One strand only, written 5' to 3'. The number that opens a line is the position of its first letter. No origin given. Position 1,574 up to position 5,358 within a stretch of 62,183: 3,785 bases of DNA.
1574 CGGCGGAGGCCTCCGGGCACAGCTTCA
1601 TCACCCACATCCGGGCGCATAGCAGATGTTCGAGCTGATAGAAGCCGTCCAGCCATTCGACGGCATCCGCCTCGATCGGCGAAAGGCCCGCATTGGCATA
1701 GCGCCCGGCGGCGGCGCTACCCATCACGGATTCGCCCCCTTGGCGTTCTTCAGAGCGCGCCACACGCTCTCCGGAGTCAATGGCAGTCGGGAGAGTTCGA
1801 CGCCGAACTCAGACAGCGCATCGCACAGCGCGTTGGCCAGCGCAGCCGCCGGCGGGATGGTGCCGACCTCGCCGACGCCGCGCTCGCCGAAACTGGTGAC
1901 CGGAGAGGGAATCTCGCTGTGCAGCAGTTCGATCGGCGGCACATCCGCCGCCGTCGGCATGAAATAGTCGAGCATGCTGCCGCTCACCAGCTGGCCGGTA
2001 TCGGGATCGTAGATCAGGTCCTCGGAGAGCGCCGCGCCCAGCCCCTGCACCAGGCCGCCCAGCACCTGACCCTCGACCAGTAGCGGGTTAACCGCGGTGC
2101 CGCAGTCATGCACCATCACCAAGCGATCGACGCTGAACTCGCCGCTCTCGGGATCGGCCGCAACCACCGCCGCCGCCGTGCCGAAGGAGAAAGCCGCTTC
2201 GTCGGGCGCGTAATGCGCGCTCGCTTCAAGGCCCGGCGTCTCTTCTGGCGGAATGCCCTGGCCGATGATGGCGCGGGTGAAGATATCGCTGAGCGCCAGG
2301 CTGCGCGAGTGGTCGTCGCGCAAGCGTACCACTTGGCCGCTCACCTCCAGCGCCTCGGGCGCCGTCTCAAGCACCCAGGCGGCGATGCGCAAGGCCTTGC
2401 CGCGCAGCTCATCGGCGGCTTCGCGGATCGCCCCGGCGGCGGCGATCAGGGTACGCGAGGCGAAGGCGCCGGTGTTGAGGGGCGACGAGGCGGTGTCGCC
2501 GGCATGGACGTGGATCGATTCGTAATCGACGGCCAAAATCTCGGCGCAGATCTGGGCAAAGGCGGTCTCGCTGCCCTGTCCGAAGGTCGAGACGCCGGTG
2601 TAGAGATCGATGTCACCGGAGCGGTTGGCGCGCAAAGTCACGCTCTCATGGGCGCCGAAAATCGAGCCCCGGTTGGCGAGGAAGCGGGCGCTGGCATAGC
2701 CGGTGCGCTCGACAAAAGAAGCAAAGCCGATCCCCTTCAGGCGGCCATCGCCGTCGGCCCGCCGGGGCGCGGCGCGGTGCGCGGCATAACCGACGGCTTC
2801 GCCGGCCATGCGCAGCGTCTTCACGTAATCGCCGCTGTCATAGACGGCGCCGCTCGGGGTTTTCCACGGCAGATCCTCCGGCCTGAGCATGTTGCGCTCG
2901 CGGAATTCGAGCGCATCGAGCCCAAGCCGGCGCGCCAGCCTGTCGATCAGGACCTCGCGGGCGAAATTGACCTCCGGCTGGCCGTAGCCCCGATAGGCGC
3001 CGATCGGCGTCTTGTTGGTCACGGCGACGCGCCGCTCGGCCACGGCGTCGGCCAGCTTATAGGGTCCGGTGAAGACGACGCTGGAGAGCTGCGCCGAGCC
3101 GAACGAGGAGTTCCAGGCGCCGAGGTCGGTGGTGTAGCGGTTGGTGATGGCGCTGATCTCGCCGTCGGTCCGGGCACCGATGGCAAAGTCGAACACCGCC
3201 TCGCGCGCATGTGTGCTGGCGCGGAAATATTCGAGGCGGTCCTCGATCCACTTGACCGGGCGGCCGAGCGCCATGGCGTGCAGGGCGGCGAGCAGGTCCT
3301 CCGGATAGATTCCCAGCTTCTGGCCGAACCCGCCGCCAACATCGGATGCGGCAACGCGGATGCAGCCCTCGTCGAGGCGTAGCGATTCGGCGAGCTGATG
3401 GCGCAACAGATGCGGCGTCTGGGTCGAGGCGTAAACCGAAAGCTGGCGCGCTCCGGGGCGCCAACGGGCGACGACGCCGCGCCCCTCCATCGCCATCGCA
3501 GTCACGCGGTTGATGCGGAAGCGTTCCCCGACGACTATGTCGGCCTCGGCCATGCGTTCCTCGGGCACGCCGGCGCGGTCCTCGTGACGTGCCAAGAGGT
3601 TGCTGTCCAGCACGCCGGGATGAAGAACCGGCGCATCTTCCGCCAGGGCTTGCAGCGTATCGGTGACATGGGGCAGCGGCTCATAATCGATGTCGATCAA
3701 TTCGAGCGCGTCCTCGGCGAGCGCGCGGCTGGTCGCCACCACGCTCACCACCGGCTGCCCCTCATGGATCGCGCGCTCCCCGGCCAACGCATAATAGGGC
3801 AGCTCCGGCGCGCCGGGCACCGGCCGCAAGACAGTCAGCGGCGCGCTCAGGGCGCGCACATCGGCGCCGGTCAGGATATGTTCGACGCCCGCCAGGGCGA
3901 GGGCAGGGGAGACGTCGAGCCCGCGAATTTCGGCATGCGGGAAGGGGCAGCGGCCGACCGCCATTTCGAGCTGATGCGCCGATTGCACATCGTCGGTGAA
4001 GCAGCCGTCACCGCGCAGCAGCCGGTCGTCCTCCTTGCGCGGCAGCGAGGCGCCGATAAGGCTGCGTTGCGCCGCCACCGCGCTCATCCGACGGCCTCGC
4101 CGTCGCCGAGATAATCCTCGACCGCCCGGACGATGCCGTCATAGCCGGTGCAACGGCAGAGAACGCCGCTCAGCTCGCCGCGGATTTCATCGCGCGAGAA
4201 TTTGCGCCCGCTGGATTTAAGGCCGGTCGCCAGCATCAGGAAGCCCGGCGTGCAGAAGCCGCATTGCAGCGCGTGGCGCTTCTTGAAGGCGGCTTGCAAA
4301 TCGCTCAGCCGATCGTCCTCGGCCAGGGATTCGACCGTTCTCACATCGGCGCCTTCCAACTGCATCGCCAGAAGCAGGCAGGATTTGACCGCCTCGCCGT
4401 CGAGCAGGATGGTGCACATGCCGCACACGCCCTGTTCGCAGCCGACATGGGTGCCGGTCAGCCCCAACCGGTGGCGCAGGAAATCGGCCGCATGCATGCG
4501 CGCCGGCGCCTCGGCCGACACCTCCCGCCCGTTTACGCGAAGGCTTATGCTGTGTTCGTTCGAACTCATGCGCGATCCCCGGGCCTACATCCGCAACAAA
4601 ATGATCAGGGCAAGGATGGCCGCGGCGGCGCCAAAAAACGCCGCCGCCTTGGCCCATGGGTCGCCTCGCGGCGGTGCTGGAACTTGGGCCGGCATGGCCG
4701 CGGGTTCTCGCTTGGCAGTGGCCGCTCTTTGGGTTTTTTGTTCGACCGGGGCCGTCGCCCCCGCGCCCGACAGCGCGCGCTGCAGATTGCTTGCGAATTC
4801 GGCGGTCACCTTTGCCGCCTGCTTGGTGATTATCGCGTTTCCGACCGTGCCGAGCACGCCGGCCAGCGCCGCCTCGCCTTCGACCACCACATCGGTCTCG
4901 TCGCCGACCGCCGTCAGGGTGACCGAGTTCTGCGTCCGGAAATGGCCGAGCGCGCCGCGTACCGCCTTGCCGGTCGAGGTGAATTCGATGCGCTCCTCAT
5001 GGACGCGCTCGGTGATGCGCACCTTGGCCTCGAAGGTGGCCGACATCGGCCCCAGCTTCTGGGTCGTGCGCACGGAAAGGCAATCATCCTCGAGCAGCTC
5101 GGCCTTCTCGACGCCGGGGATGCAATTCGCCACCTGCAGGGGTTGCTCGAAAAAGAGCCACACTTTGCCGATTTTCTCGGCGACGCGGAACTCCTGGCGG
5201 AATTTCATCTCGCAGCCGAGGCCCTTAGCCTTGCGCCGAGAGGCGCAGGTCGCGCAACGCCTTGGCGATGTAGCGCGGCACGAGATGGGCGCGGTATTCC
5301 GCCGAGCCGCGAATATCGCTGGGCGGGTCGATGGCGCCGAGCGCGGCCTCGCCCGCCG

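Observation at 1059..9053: Split PEP-synthase-type kinase (PpsA/PpsB-like) translationally coupled to a molybdenum hydroxylase, tail-anchored CoxG and an HD phosphohydrolase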

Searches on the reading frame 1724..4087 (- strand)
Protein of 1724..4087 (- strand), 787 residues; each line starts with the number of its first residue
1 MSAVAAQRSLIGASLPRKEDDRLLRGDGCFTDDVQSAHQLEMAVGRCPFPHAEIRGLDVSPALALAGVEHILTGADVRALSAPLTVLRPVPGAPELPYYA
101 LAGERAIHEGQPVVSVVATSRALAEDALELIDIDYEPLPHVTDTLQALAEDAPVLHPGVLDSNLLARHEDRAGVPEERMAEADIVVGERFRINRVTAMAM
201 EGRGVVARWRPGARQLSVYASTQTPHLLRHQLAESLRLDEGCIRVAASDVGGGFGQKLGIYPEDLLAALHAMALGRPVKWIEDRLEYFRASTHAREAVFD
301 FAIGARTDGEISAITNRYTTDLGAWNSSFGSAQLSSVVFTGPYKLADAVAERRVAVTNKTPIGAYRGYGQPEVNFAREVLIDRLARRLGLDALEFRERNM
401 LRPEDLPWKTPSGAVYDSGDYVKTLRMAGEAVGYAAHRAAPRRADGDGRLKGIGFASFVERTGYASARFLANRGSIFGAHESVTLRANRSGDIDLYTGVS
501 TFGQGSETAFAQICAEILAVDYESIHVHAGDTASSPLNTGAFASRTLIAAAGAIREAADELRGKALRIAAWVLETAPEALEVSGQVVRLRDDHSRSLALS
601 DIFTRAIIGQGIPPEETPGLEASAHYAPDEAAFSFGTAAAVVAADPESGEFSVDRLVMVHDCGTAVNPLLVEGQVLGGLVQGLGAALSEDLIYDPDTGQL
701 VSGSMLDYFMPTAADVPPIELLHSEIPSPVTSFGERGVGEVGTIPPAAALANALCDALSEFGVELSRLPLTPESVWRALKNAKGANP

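Call 5: search_protein_families(library=pfam, proteins=[window:1724-4087:-])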
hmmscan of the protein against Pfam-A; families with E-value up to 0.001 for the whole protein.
window:1724-4087:- (787 aa): 3 families
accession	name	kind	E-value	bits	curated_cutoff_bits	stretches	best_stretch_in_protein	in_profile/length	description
PF20256.3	MoCoBD_2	-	2.2e-72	244.4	27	1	430-717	4-283/283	Molybdopterin cofactor-binding domain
PF02738.23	MoCoBD_1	-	9.7e-67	225.1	27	1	171-400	14-244/244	Molybdopterin cofactor-binding domain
PF01315.27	Ald_Xan_dh_C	-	1.3e-18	67.7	31.3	1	26-139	2-110/110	Aldehyde oxidase and xanthine dehydrogenase, a/b hammerhead domain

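Call 6: search_protein_families(library=ncbifam, proteins=[window:1724-4087:-], max_evalue=0.01)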
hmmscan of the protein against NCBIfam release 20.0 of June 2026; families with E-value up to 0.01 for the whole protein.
window:1724-4087:- (787 aa): 13 families
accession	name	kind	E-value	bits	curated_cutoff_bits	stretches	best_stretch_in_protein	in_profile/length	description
NF040766.1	CODH_aero_grp5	exception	7.2e-167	556.9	950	2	9-602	3-590/785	aerobic carbon-monoxide dehydrogenase large subunit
NF041018.1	glyceraldDH_alpha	equivalog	4.8e-156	521.2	790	1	10-776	2-741/741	glyceraldehyde dehydrogenase subunit alpha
TIGR02416.1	CO_dehy_Mo_lg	equivalog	1.4e-143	479.8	991.15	1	19-778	1-770/770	aerobic carbon-monoxide dehydrogenase large subunit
NF043082.1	XdhA_XDHase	equivalog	1.6e-129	433.2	780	1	11-782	1-755/758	xanthine dehydrogenase subunit XdhA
NF007426.0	PRK09970.1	equivalog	6.6e-122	408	916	1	9-782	4-758/761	xanthine dehydrogenase molybdenum-binding subunit XdhA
TIGR03194.1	4hydrxCoA_A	equivalog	5e-118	395.5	994.55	1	26-779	12-746/746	4-hydroxybenzoyl-CoA reductase subunit alpha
TIGR03196.1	pucD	equivalog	4.5e-90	303.1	783.65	1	33-775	25-754/763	xanthine dehydrogenase subunit D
TIGR03313.1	Se_sel_red_Mo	hypoth_equivalog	4.5e-78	262.9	1101.9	2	168-780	357-950/951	molybdopterin-dependent oxidoreductase Mo/Fe-S-binding subunit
TIGR03311.1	Se_dep_XDH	equivalog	3e-74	250.6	830.45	3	8-419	159-556/848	selenium-dependent xanthine dehydrogenase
NF045668.1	pterin_aldehy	equivalog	6.7e-74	249.5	1100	1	26-780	190-905/905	molybdopterin-dependent aldehyde oxidoreductase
TIGR02965.1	xanthine_xdhB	equivalog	3.8e-65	220.5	849.5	1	21-781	11-756/758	xanthine dehydrogenase molybdopterin binding subunit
NF041671.1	peri_hyde_PaoC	equivalog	2e-64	218.2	1180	1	50-778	59-730/735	aldehyde oxidoreductase molybdenum-binding subunit PaoC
TIGR02969.1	mam_aldehyde_ox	subfamily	4.7e-27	93.9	1912.3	1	26-776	591-1304/1330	aldehyde oxidase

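Call 54: search_solved_structures(query=window:1724-4087:-, max_evalue=1e-30, show_alignments=2)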
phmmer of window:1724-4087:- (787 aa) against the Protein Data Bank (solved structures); distinct sequences matched with E-value up to 1e-30: 17.
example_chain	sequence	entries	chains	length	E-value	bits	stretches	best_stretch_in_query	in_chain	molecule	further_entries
1t3q_B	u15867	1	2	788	4.3e-144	485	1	3-780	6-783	quinoline 2-oxidoreductase large subunit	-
8uem_A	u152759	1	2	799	8.9e-138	464.1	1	15-781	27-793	Carbon monoxide dehydrogenase (Large chain), CoxL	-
1ffu_B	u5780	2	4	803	1.6e-120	407.1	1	11-781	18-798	CUTL, MOLYBDOPROTEIN OF CARBON MONOXIDE DEHYDROGENASE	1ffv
7dqx_A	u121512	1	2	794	1.3e-117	397.5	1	8-778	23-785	6-hydroxypseudooxynicotine dehydrogenase complex subunit gamma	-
1n5w_B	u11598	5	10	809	6.5e-105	355.5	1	11-778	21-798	Carbon monoxide dehydrogenase large chain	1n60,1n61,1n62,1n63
1zxi_B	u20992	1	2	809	8.8e-105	355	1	11-778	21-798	Carbon monoxide dehydrogenase large chain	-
4zoh_A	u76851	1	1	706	7.9e-86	292.4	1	11-758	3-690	Putative oxidoreductase molybdopterin-binding subunit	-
1rm6_A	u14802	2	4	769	6.3e-76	259.6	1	5-779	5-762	4-hydroxybenzoyl-CoA reductase alpha subunit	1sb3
1sij_A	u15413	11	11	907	2.4e-53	185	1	37-561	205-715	Aldehyde oxidoreductase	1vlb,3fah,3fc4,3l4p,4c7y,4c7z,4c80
5y6q_C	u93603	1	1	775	5.7e-47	163.9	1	24-771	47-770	Aldehyde oxidase large subunit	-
1dgj_A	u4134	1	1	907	1.9e-43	152.2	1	10-779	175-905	ALDEHYDE OXIDOREDUCTASE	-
5g5g_C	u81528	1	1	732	2.6e-41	145.1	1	194-772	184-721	PUTATIVE XANTHINE DEHYDROGENASE YAGS FAD-BINDING SUBUNIT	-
5g5h_C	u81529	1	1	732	3.7e-41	144.6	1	194-772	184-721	Aldehyde oxidoreductase molybdenum-binding subunit PaoC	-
3hrd_B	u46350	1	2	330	1.1e-37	133.1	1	488-780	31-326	Nicotinate dehydrogenase medium molybdopterin subunit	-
3hrd_A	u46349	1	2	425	1.5e-36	129.4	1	23-430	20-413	Nicotinate dehydrogenase large molybdopterin subunit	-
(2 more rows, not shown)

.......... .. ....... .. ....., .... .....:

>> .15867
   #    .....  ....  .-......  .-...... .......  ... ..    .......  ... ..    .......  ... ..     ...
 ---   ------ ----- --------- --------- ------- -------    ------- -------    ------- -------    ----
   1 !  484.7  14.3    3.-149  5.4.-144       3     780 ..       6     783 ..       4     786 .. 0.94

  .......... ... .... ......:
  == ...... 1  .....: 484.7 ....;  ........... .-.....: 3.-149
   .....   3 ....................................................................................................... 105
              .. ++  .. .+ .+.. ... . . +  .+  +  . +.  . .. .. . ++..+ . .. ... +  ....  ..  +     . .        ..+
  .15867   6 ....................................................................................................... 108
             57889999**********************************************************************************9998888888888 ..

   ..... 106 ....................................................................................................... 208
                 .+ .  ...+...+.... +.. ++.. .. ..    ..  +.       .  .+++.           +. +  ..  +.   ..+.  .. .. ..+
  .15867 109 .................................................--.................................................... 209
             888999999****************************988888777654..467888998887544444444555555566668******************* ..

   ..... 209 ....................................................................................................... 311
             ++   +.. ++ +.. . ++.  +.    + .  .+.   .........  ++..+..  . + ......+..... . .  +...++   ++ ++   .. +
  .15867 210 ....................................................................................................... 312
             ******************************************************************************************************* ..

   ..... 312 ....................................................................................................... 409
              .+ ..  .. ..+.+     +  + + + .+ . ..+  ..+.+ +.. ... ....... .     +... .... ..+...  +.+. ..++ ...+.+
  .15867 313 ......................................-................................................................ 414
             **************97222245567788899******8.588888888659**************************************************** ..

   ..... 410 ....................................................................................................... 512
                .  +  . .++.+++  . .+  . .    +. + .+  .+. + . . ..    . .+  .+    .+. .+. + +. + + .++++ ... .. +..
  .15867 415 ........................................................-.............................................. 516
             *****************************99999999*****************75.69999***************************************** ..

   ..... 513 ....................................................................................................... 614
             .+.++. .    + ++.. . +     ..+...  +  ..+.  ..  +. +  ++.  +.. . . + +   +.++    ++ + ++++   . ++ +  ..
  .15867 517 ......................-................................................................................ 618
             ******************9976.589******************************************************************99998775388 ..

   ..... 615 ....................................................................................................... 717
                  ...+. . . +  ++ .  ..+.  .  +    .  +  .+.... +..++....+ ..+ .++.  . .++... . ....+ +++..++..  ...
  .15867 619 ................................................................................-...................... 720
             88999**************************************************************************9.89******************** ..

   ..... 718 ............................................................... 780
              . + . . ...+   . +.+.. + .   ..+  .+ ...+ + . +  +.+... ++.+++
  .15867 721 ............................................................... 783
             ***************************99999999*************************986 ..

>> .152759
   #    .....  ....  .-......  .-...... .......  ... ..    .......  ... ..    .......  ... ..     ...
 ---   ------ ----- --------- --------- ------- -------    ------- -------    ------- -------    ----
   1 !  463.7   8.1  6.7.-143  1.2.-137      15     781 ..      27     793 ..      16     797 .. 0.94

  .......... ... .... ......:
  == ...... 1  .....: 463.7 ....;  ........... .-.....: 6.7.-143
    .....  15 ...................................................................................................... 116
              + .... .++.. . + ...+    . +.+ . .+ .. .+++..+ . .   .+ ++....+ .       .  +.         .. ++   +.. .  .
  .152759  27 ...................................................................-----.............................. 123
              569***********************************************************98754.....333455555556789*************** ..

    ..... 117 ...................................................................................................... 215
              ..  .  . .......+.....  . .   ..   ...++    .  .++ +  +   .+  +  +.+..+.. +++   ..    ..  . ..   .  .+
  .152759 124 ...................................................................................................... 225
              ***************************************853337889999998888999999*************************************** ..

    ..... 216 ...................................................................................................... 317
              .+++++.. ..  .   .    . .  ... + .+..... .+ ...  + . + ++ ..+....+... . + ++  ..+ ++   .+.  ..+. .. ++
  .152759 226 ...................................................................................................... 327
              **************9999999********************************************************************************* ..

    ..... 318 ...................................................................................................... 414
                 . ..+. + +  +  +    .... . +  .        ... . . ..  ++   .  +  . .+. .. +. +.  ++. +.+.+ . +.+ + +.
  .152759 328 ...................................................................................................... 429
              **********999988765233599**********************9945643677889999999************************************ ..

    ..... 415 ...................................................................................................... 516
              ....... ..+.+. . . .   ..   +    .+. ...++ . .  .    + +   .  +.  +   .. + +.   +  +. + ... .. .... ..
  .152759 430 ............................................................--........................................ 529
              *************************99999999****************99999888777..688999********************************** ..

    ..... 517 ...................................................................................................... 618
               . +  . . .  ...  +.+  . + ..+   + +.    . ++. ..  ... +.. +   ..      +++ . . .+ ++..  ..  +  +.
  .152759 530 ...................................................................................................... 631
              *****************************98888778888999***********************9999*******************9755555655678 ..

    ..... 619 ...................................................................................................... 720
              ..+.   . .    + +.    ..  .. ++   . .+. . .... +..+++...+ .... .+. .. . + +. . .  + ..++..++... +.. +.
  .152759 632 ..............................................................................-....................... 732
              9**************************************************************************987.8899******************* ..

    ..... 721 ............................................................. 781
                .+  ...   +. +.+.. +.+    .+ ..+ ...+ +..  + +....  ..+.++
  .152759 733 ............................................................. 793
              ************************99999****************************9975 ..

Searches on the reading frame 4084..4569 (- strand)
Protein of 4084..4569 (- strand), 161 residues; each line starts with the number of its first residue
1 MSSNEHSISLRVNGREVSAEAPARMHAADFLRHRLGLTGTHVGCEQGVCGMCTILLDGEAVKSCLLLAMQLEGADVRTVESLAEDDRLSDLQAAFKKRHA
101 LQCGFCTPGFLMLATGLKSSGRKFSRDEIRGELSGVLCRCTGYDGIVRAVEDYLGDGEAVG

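Call 5: search_protein_families(library=pfam, proteins=[window:4084-4569:-])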
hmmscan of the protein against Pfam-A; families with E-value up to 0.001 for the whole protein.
window:4084-4569:- (161 aa): 3 families
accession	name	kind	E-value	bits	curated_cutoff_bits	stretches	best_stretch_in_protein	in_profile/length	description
PF01799.25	Fer2_2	-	1.1e-25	89.9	30.3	1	78-151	1-75/75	[2Fe-2S] binding domain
PF00111.32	Fer2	-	3e-08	33.9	21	1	11-75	2-63/77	2Fe-2S iron-sulfur cluster binding domain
PF13085.11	Fer2_3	-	1.5e-05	25.4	27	1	43-91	51-98/107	2Fe-2S iron-sulfur cluster binding domain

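Call 6: search_protein_families(library=ncbifam, proteins=[window:4084-4569:-], max_evalue=0.01)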
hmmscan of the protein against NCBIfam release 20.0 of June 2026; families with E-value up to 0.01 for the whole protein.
window:4084-4569:- (161 aa): 14 families
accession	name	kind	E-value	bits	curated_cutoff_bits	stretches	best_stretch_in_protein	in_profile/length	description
NF041020.1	glyceraldDH_gamma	equivalog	6.6e-52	175.4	290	1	4-152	9-157/164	glyceraldehyde dehydrogenase subunit gamma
NF043084.2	XdhC_XDHase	equivalog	3.2e-49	166.3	217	1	7-152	2-148/151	xanthine dehydrogenase subunit XdhC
TIGR03193.1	4hydroxCoAred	equivalog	6.7e-45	152.6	257.8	1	9-151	3-145/148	4-hydroxybenzoyl-CoA reductase subunit gamma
TIGR03198.1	pucE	equivalog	6.8e-42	142.5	254.3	1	7-151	3-146/151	xanthine dehydrogenase subunit E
NF007387.0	PRK09908.1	equivalog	1.2e-40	138.6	212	1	4-152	5-154/159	xanthine dehydrogenase iron sulfur-binding subunit XdhC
NF045668.1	pterin_aldehy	equivalog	3e-37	128.2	1100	1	9-152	4-150/905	molybdopterin-dependent aldehyde oxidoreductase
NF008514.0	PRK11433.1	equivalog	2.5e-36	125.2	322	2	5-111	50-156/218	aldehyde dehydrogenase iron-sulfur subunit PaoA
TIGR03311.1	Se_dep_XDH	equivalog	2.1e-35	122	830.45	1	9-151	2-141/848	selenium-dependent xanthine dehydrogenase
TIGR02963.1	xanthine_xdhA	equivalog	5.6e-35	120.9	467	1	19-152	13-156/468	xanthine dehydrogenase small subunit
TIGR02969.1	mam_aldehyde_ox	subfamily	3.9e-22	77.6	1912.3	1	11-153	6-160/1330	aldehyde oxidase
TIGR03313.1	Se_sel_red_Mo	hypoth_equivalog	1.2e-14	53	1101.9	1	47-151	38-142/951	molybdopterin-dependent oxidoreductase Mo/Fe-S-binding subunit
NF004616.0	PRK05950.1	subfamily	0.0021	17.3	228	1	43-100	57-117/238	succinate dehydrogenase iron-sulfur subunit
NF009226.0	PRK12576.1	equivalog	0.0063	15.9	344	1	43-91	59-109/317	succinate dehydrogenase/fumarate reductase iron-sulfur subunit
NF006305.0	PRK08493.1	equivalog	0.0079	14.3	591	1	49-106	45-99/819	NADH-quinone oxidoreductase subunit G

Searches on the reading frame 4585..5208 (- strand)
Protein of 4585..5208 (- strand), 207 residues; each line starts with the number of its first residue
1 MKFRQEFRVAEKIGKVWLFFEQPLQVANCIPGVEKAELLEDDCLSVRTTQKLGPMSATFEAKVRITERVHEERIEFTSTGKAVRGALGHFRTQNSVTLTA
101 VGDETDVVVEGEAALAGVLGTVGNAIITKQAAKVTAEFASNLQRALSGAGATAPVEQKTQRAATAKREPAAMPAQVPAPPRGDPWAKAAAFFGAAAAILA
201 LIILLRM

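Call 5: search_protein_families(library=pfam, proteins=[window:4585-5208:-])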
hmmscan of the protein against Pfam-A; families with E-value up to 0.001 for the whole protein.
window:4585-5208:- (207 aa): 3 families
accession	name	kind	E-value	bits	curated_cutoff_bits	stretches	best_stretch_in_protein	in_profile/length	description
PF06240.19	COXG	-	3.2e-14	53.3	22.2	1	6-147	2-140/140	Carbon monoxide dehydrogenase subunit G (CoxG)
PF10604.15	Polyketide_cyc2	-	2.2e-05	25.2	27.4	1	2-146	3-141/142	Polyketide cyclase / dehydrase and lipid transport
PF03364.25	Polyketide_cyc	-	0.0003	21.5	23.4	1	16-132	8-123/126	Polyketide cyclase / dehydrase and lipid transport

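Call 6: search_protein_families(library=ncbifam, proteins=[window:4585-5208:-], max_evalue=0.01)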
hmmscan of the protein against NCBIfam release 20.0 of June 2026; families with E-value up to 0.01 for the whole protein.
window:4585-5208:- (207 aa): 1 family
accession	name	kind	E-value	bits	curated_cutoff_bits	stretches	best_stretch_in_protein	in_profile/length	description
TIGR03981.2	SAM_quin_mod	hypoth_equivalog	0.0017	17.3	340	1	9-102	136-233/411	His-Xaa-Ser system-associated MauG-like protein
